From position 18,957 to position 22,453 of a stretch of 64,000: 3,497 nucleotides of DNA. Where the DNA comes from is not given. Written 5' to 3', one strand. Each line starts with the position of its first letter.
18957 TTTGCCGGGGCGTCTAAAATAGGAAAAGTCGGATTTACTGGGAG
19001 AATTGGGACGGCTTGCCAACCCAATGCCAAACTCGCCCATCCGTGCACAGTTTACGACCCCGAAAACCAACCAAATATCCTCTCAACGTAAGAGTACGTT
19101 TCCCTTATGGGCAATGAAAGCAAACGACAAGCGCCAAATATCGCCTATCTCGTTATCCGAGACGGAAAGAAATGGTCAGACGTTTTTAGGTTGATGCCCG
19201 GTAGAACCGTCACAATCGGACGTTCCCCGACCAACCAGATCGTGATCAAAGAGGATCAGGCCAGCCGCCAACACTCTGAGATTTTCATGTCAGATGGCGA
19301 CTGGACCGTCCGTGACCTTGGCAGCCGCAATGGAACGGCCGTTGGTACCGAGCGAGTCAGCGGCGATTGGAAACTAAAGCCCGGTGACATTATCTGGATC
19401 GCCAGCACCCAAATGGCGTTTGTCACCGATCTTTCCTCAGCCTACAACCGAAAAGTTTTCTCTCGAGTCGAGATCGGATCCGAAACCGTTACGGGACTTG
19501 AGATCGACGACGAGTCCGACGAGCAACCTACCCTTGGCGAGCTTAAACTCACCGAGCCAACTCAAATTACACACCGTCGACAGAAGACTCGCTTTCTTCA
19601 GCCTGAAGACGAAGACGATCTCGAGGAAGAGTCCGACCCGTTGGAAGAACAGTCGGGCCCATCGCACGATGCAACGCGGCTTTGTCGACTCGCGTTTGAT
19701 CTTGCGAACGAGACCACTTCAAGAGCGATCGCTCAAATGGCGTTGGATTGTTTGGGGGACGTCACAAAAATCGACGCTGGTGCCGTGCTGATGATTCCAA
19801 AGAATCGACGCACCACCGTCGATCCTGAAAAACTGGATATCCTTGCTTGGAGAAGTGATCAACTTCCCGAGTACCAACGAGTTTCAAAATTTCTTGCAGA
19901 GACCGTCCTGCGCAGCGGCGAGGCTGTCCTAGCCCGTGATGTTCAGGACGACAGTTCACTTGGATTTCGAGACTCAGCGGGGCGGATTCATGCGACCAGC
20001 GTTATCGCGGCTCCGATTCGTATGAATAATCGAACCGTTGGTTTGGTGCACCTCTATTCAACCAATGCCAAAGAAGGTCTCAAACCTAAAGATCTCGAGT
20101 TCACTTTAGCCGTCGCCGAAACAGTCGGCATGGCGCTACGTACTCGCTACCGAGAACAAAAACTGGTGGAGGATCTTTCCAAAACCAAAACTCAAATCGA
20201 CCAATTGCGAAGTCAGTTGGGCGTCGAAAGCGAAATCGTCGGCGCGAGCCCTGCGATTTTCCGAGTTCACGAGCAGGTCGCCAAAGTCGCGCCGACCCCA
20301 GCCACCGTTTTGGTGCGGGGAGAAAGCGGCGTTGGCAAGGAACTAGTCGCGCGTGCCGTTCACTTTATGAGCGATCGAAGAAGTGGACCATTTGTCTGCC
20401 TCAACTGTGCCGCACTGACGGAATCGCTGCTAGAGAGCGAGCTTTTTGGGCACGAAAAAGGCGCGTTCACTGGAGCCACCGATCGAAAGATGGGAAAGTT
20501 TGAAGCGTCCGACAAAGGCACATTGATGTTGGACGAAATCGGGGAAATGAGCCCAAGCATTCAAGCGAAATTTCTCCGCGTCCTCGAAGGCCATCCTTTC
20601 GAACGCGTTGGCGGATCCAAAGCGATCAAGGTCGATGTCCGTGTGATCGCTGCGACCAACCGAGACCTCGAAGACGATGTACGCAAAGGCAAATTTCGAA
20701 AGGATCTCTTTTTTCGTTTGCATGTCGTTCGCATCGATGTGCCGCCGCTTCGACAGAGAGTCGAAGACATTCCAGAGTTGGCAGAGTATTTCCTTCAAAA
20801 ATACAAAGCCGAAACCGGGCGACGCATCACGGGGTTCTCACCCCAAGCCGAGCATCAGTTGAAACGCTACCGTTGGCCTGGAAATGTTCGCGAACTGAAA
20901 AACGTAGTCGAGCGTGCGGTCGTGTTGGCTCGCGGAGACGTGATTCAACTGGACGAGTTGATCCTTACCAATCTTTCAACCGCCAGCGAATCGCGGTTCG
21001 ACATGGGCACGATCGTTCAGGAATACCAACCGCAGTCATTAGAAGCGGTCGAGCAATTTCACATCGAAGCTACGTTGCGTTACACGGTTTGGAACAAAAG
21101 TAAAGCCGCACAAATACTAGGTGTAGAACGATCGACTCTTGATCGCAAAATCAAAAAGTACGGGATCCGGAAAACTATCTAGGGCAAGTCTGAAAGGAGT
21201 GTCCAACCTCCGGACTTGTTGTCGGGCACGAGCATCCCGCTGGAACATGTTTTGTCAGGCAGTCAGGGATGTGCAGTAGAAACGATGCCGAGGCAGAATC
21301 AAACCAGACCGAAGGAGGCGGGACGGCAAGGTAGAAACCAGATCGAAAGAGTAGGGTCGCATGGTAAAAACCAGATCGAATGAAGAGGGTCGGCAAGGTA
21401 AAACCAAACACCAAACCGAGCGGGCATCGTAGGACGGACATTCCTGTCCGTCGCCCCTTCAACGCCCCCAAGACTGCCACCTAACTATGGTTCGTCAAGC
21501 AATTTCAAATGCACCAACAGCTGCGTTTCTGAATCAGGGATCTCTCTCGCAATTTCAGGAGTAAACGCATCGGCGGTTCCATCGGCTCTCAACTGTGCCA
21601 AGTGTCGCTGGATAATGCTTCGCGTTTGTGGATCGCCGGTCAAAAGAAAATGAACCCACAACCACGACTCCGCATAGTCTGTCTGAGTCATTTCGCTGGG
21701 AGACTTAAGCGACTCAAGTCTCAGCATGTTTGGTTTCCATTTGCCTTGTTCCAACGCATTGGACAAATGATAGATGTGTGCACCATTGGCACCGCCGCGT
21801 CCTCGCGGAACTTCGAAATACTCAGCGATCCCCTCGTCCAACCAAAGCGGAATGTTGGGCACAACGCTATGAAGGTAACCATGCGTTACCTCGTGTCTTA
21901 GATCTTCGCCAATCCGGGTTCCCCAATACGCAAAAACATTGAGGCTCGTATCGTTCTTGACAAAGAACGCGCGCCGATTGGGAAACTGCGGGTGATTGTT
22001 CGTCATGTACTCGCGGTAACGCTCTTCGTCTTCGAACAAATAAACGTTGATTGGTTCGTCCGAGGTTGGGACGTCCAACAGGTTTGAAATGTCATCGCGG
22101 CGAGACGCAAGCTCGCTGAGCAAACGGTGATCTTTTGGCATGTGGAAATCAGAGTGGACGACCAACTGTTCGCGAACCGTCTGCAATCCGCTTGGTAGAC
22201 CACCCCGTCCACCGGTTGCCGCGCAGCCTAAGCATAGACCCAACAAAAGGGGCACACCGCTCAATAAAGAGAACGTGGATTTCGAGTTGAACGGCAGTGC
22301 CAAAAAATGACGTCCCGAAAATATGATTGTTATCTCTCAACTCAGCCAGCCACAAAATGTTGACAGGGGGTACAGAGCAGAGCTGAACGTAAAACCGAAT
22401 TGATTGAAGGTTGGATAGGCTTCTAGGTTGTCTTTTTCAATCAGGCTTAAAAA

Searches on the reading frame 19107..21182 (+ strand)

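Call 84: search_protein_families(library=pfam, proteins=[window:19107-21182:+], max_evalue=0.00001)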
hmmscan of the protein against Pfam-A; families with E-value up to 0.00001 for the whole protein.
window:19107-21182:+ (691 aa): 9 families
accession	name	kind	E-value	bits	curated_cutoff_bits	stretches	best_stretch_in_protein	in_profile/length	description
PF00158.32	Sigma54_activat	-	1.1e-68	230.7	20.2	1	377-543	1-167/168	Sigma-54 interaction domain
PF25601.1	AAA_lid_14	-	1.9e-27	95.4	27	1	549-623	1-75/87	AAA+ ATPase lid domain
PF14532.12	Sigma54_activ_2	-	5.7e-20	72.4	25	1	378-548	1-138/138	Sigma-54 interaction domain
PF00498.31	FHA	-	2.6e-17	63.4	20.7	1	35-98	1-66/67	FHA domain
PF02954.25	HTH_8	-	1.3e-13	50.8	22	1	644-685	1-42/42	Bacterial regulatory protein, Fis family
PF16697.10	Yop-YscD_cpl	-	1e-10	42.1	33.2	1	20-107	5-92/94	Inner membrane component of T3SS, cytoplasmic domain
PF13185.12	GAF_2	-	1.1e-09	39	28.6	1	203-344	2-135/136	GAF domain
PF01590.32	GAF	-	3.3e-09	37.8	22.4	1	207-344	4-133/133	GAF domain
PF07728.20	AAA_5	-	4.3e-06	27.2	22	0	401-519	2-123/139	AAA domain (dynein-related subfamily)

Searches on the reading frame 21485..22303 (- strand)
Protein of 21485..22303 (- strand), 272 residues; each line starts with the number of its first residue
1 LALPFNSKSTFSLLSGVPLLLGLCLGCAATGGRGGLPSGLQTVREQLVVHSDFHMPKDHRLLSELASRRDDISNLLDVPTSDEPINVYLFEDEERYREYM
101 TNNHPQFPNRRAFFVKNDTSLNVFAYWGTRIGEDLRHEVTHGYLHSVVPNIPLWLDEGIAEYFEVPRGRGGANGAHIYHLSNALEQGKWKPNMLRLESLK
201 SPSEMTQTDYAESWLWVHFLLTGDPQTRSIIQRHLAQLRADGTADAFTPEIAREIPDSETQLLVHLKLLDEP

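Call 84: search_protein_families(library=pfam, proteins=[window:21485-22303:-], max_evalue=0.00001)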
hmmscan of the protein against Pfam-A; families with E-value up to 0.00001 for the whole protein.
window:21485-22303:- (272 aa): 1 family
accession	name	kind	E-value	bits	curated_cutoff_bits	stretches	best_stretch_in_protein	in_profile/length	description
PF13485.12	Peptidase_MA_2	-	1.5e-06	28.6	32.4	1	82-226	18-160/201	Peptidase MA superfamily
